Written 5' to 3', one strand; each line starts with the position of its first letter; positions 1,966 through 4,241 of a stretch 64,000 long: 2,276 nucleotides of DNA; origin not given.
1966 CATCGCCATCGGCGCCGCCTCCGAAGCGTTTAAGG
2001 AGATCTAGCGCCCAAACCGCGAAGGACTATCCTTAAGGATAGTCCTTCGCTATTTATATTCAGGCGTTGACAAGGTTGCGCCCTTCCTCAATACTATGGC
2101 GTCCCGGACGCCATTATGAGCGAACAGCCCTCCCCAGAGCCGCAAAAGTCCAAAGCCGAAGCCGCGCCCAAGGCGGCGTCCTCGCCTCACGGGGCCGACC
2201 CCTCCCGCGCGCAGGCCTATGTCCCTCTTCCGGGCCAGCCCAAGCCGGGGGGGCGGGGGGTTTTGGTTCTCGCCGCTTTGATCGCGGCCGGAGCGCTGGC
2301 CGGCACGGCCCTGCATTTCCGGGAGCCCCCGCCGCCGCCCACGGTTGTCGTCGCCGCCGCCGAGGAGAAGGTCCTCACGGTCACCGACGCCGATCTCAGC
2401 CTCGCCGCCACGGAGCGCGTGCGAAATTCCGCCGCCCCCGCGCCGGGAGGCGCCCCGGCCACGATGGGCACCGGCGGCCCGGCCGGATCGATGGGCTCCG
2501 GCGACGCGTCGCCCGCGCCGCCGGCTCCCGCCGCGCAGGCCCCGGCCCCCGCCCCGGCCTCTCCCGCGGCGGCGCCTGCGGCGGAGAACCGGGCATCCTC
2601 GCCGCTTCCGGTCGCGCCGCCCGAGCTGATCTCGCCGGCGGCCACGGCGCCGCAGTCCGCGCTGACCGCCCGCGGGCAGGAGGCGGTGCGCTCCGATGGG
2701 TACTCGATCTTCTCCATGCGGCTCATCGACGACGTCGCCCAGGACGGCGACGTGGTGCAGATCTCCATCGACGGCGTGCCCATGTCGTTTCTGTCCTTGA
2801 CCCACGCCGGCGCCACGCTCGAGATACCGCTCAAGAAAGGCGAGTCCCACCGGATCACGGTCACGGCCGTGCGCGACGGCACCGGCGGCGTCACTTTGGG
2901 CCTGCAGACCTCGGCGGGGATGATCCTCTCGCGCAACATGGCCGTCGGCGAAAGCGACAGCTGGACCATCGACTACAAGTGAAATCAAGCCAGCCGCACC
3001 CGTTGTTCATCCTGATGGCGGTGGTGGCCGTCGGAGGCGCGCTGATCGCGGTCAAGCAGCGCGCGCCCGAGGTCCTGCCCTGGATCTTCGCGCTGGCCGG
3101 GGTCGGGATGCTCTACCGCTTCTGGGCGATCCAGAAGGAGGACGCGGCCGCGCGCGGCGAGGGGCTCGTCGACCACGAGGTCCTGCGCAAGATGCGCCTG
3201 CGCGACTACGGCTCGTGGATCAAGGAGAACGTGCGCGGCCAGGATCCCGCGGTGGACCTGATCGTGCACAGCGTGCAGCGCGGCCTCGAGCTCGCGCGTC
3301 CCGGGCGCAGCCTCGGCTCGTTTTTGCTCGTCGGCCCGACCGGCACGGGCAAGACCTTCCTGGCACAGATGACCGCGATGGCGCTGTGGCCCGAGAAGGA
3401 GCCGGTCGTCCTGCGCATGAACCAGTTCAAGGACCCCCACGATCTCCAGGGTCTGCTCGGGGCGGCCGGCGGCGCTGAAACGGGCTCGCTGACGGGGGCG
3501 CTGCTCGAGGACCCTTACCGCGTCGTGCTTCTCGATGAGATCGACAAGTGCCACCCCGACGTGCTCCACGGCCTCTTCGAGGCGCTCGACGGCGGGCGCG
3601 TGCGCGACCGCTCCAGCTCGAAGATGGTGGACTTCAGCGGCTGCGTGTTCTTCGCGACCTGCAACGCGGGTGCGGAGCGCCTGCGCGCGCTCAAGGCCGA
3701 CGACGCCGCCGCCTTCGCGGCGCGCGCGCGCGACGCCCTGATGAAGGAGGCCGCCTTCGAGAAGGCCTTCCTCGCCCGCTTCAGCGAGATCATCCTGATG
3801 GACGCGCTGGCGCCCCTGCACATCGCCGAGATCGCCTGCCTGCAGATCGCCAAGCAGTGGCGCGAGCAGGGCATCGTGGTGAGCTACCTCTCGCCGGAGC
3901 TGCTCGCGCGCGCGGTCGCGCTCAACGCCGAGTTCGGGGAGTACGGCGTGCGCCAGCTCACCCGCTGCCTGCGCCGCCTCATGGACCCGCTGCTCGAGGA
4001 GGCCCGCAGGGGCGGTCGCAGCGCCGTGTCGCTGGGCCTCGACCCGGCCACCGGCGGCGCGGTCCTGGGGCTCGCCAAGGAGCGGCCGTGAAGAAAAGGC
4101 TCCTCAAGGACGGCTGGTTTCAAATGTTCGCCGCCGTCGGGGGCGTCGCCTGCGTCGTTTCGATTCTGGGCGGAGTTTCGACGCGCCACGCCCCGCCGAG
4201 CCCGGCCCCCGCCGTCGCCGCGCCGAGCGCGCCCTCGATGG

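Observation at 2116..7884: Insulated five-gene envelope cluster: two standalone ClpB-D2-type AAA+ ATPases, two Pro/Ala-linker bitopic proteins and an exported caspase-fold lipoprotein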

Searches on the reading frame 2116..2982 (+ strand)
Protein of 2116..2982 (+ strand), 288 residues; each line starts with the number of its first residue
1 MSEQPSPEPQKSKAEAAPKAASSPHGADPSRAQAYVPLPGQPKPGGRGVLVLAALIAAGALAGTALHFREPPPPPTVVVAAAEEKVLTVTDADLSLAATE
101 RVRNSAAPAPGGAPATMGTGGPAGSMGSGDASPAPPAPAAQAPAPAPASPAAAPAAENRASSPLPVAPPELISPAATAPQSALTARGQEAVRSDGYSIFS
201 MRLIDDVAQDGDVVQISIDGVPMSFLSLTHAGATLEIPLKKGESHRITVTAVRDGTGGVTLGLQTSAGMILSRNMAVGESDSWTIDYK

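Call 4: search_protein_families(library=pfam, proteins=[window:2116-2982:+], max_evalue=0.01)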
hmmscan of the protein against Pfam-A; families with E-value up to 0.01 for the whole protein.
window:2116-2982:+ (288 aa): 0 families

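Call 5: search_protein_families(library=padloc, proteins=[window:2116-2982:+], max_evalue=0.01)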
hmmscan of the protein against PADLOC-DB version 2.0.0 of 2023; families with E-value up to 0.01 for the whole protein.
window:2116-2982:+ (288 aa): 0 families

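Call 6: search_protein_families(library=ncbifam, proteins=[window:2116-2982:+], max_evalue=0.01)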
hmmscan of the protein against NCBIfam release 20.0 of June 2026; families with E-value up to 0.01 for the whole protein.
window:2116-2982:+ (288 aa): 0 families

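Call 74: search_protein_representatives(protein=window:2116-2982:+)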
Query: 288 residues. Proteins with E-value up to 0.001 (for the whole library): 337; up to 1e-10: 137; up to 1e-30: 7. The best 150 are listed.
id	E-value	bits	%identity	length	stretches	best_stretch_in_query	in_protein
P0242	1.3e-115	401.8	76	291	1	1-288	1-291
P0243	4.2e-40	154.2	41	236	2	157-288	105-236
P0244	5.7e-37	143.9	41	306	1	4-287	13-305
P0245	4.0e-32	128.0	45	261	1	5-288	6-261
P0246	4.2e-32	128.0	64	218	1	1-169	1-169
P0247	2.2e-31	125.6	37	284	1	4-287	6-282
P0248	9.6e-31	123.5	43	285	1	6-288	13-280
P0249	6.0e-30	120.9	38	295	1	9-288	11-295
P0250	8.2e-30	120.5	38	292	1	2-287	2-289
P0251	1.7e-26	109.6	42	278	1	6-287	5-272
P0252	1.6e-25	106.4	41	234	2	175-288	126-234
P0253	4.3e-23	98.4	35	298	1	23-286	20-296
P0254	1.6e-22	96.5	36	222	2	175-285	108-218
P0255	2.2e-22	96.1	41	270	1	160-287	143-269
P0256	3.9e-22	95.3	44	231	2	194-287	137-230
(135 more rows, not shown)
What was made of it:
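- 2116..2982 (+): g1, 288 aa, a bitopic protein with these parts:
- cytoplasmic tail carrying the AYVPLP motif (aa 34-39, nt 2215-2232)
- TM helix (aa 48-66)
- conserved juxtamembrane motif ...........ATE (aa 86-102)
- Pro/Ala linker
- C-terminal all-beta domain (about aa 195-288). The family has 337 clusters at 50% identity (call 74).
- Tried and rejected: The exhaustive representative search then showed that the family is in fact large (call 74).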

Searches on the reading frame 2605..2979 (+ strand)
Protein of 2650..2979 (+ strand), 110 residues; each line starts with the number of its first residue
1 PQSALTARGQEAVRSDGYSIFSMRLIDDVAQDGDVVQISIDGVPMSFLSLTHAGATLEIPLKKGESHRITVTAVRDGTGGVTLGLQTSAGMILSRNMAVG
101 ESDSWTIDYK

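Call 29: find_homologous_proteins(query=window:2650-2979:+, max_evalue=0.001)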
Query window:2650-2979:+ (110 aa): 1 proteins with E <= 0.001 among 7 candidates.
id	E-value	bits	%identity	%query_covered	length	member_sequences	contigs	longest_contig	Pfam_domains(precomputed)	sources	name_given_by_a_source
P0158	7.0e-46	172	71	100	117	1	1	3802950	-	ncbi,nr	ncbi:MAG: hypothetical protein M0D55_16750 [Elusimicrobiota bacterium]|nr:MAG: hypothetical protein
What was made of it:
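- Tried and rejected: Homologue search with the g1 C-terminal domain (call 29).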

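Call 54: predict_structure(alignment_id=A5)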
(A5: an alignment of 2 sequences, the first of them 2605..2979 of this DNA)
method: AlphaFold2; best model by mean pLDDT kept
length: 125 residues; sequences in the alignment: 2
mean_pLDDT: 65.4   pTM: 0.56
mean pLDDT of the five models: 65.4, 61.4, 59.7, 58.2, 54.2
residues with pLDDT >= 90: 0; 70-90: 51; 50-70: 57; < 50: 17
segments of 3 or more residues with pLDDT < 50: 4-17
pLDDT, mean of each block of 10 residues (from residue 1): 45 45 70 70 59 76 60 76 80 60 62 78 73
secondary structure, 60 per line:
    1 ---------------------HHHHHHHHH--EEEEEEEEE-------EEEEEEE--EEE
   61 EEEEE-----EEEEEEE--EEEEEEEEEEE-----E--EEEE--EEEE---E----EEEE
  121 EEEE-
elements in order: H22-30 E33-41 E49-55 E58-65 E71-77 E80-90 E99-102 E105-108 E117-124
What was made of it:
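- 2116..2982 (+): AlphaFold2 gives an all-beta model with pLDDT 65 (call 54).
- Checked: The g1 C-terminal domain is all-beta, but the model is of low confidence (pLDDT 65) (call 54).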

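Call 58: fold_search(model_id=the predicted structure, library=pdb)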
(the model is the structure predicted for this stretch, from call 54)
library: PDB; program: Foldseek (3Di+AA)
matches with E <= 10: 916; with E <= 0.001: 0
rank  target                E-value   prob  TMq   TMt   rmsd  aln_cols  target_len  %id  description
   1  7qvs_A                5.7e-02  0.63  0.33  0.16  13.5       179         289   10  Pseudomonas aeruginosa nicotinamide adenine dinucleotide kinase (NADK) structure in complex with NADP (released 2022-09-14)
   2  7xdi_E                1.0e-01  0.57  0.33  0.24  16.7       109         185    9  Tail structure of bacteriophage SSV19 (released 2022-08-10)
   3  3pe9_A                1.1e-01  0.98  0.41  0.54   4.7        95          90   19  Structures of Clostridium thermocellum CbhA fibronectin(III)-like modules (released 2011-11-23)
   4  1u0r_A                1.1e-01  0.72  0.34  0.18  12.6       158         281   11  Crystal structure of Mycobacterium tuberculosis NAD kinase (released 2004-08-31)
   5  1y3h_B                1.2e-01  0.82  0.38  0.21  10.4       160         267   10  Crystal Structure of Inorganic Polyphosphate/ATP-NAD kinase from Mycobacterium tuberculosis (released 2005-01-18)
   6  3ars                  1.3e-01  0.93  0.37  0.10   7.6        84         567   15  Crystal Structure Analysis of Chitinase A from Vibrio harveyi with novel inhibitors - apo structure of mutant W275G (released 2011-04-20)
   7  8yfh_A                1.3e-01  0.33  0.28  0.11  15.9       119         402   14  Structure of alpha-1,3-glucanase agn1 (released 2025-02-26)
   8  9m6l_A                1.4e-01  0.30  0.27  0.10  15.6       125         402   11  Agn1p mutant D237N (released 2026-03-11)
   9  3art                  1.4e-01  0.92  0.37  0.10   7.6        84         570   15  Crystal Structure Analysis of Chitinase A from Vibrio harveyi with novel inhibitors - W275G mutant complex structure wit (released 2011-04-20)
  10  8em5_A                1.5e-01  0.82  0.39  0.48   6.1        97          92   10  Mycobacterium thermoresistible MmpS5 (released 2023-09-27)
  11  7qvs_B                1.7e-01  0.41  0.29  0.16  14.0       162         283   10  Pseudomonas aeruginosa nicotinamide adenine dinucleotide kinase (NADK) structure in complex with NADP (released 2022-09-14)
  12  2nq3                  1.9e-01  0.16  0.23  0.23  13.3       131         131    8  Crystal structure of the C2 Domain of Human Itchy Homolog E3 Ubiquitin Protein Ligase (released 2006-11-14)
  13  1yt5_A                2.0e-01  0.51  0.34  0.20  11.3       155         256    8  Crystal structure of NAD kinase from Thermotoga maritima (released 2005-04-05)
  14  9mvz_A                2.1e-01  0.57  0.34  0.32   8.2        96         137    8  Tripartite complex of MmpL5-S5-AcpM from Mycolicibacterium smegmatis (released 2025-07-30)
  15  1u0t_A                2.3e-01  0.75  0.39  0.21  10.3       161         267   10  Crystal structure of Mycobacterium tuberculosis NAD kinase (released 2004-08-31)
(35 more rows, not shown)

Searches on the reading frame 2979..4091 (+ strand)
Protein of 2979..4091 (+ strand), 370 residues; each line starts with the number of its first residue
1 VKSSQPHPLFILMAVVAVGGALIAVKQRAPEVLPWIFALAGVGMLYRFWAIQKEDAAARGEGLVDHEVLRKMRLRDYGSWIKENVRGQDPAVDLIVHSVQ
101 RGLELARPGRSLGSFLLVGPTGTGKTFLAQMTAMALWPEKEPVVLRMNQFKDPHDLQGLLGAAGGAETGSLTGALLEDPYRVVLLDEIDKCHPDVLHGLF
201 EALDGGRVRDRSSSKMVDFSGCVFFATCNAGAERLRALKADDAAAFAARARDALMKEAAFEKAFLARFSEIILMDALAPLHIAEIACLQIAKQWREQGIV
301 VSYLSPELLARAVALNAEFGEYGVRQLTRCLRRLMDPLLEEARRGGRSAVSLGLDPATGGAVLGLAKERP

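Call 4: search_protein_families(library=pfam, proteins=[window:2979-4091:+], max_evalue=0.01)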
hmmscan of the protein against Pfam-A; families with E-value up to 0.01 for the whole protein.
window:2979-4091:+ (370 aa): 11 families
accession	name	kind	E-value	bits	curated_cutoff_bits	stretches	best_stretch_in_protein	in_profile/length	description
PF07724.20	AAA_2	-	3.9e-27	95.8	27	1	111-271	2-166/166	AAA domain (Cdc48 subfamily)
PF07728.20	AAA_5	-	5.9e-11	43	22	1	115-232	2-125/139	AAA domain (dynein-related subfamily)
PF00004.35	AAA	-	1.9e-06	28.8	21.2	1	116-230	2-110/131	ATPase family associated with various cellular activities (AAA)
PF01078.27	Mg_chelatase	-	6.5e-06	26.1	20.3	0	99-136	11-46/207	Magnesium chelatase, subunit ChlI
PF00158.32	Sigma54_activat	-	0.00014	22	20.2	1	114-227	24-141/168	Sigma-54 interaction domain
PF13401.12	AAA_22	-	0.00054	20.7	27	1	113-197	6-102/130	AAA domain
PF12775.13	AAA_7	-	0.0022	18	25.8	1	114-162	35-84/181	P-loop containing dynein motor region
PF06414.18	Zeta_toxin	-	0.0024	17.8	22.3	1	115-171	19-75/199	Zeta toxin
PF06309.17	Torsin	-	0.0025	18.4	27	1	80-137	22-78/127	Torsin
PF20720.3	nSTAND3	-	0.0038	17.4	27.2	1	115-151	20-55/155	Novel STAND NTPase 3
PF02562.22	PhoH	-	0.0094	15.9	27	0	117-140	24-47/205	PhoH-like protein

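Call 5: search_protein_families(library=padloc, proteins=[window:2979-4091:+], max_evalue=0.01)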
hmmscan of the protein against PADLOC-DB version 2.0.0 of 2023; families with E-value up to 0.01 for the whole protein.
window:2979-4091:+ (370 aa): 5 families
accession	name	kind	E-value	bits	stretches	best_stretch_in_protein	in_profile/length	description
PDLC03838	DolB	-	3.6e-12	44.2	1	69-231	125-279/375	-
PDLC04605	PDC-M37B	-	7.8e-10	36.4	1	114-233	306-427/518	-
PDLC04606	PDC-M37B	-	2.2e-09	35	1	114-235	176-299/390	-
PDLC01994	RtcR_PspF1--CARF_AAA_HTH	-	3.8e-05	20.9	1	115-210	184-281/468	-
PDLC01993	RtcR--CARF_AAA_HTH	-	0.0034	13.9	1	79-204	176-303/523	-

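Call 6: search_protein_families(library=ncbifam, proteins=[window:2979-4091:+], max_evalue=0.01)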
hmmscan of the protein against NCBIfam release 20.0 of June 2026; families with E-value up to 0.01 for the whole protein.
window:2979-4091:+ (370 aa): 16 families
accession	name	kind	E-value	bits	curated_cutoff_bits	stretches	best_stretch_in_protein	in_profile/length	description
TIGR03346.1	chaperone_ClpB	equivalog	4.5e-39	134.5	1232.1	1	79-337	561-825/853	ATP-dependent chaperone ClpB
TIGR03345.1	VI_ClpV1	equivalog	5.3e-36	124.2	884.95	1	79-339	562-831/852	type VI secretion system ATPase TssH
NF008118.0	PRK10865.1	equivalog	5.6e-32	110.6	1417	1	81-335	566-825/857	ATP-dependent chaperone ClpB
NF033606.1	heat_AAA_ClpK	exception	1.1e-30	106.2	1900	1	76-340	606-880/949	heat shock survival AAA family ATPase ClpK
TIGR02639.1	ClpA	equivalog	1.5e-30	106.1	993.15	1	71-339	445-715/734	ATP-dependent Clp protease ATP-binding subunit ClpA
NF033607.0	disagg_AAA_ClpG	exception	4.4e-27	94.4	1900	1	81-339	590-857/932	AAA family protein disaggregase ClpG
NF008263.0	PRK11034.1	equivalog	2.8e-22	78.4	1350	1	73-284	448-660/758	ATP-dependent Clp protease ATP-binding subunit ClpA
NF003229.0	PRK04195.1-5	equivalog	0.00021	20.1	280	1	114-193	46-117/413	replication factor C large subunit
TIGR00763.1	lon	equivalog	0.00058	18.4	608.05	1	116-230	357-478/795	endopeptidase La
NF003233.0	PRK04195.2-3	equivalog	0.0015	17.4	471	1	109-194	35-111/504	replication factor C large subunit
NF005304.0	PRK06835.1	equivalog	0.0025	17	215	1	113-146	184-217/330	ATP-binding protein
NF003226.0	PRK04195.1-1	equivalog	0.0026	16.8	588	1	113-193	41-113/405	replication factor C large subunit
TIGR00635.1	ruvB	equivalog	0.0037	16.4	299.05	1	111-162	29-78/305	Holliday junction branch migration DNA helicase RuvB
NF008085.0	PRK10820.1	equivalog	0.0048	15.6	576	1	115-226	230-345/520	transcriptional regulator TyrR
NF038214.1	IS21_help_AAA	equivalog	0.0075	16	200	0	115-136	93-114/232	IS21-like element helper ATPase IstB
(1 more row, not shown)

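Call 63: search_solved_structures(query=window:2979-4091:+, max_evalue=1e-10)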
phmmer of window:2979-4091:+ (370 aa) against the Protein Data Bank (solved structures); distinct sequences matched with E-value up to 1e-10: 48.
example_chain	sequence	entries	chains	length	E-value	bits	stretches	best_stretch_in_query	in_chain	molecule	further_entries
3j3t_A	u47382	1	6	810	6.3e-37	130.8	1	81-346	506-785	Negative regulator of genetic competence ClpC/MecB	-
3j3s_A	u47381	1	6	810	4.3e-36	128.1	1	81-346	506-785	Negative regulator of genetic competence ClpC/MecB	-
3j3r_A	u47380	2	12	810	4.4e-36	128.1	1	81-346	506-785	Negative regulator of genetic competence ClpC/MecB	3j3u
7abr_A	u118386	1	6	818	4.5e-36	128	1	81-346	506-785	Negative regulator of genetic competence ClpC/MecB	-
4d2q_A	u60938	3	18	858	1.8e-34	122.7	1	80-342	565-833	CLPB | CHAPERONE PROTEIN CLPB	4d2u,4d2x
6oax_C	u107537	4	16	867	1.9e-34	122.7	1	80-342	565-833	Hyperactive disaggregase ClpB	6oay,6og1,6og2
6og3_E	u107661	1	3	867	1.9e-34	122.7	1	80-342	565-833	Hyperactive disaggregase ClpB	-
5ofo_C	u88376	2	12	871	6.8e-34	120.9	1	80-342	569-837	Chaperone protein ClpB,ATP-dependent Clp protease ATP-binding subunit ClpA,Chaperone prote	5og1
4ciu_A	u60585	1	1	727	1.2e-33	120.1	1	80-342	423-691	CHAPERONE PROTEIN CLPB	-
6rn2_A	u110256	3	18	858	1.3e-33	119.9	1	80-342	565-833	Chaperone protein ClpB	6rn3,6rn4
6qs4_A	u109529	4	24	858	1.3e-33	119.9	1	80-342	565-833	Chaperone protein ClpB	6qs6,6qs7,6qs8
4lj8_A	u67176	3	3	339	4.6e-32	114.8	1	80-344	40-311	Chaperone protein ClpB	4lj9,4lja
4lj4_A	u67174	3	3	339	4.9e-32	114.7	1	80-344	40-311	Chaperone protein ClpB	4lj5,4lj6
29hb_b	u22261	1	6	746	1.2e-31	113.4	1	71-290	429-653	ATP-dependent Clp protease, ATP-binding subunit ClpE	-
4lj7_A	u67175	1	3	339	1.8e-31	112.9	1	80-344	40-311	Chaperone protein ClpB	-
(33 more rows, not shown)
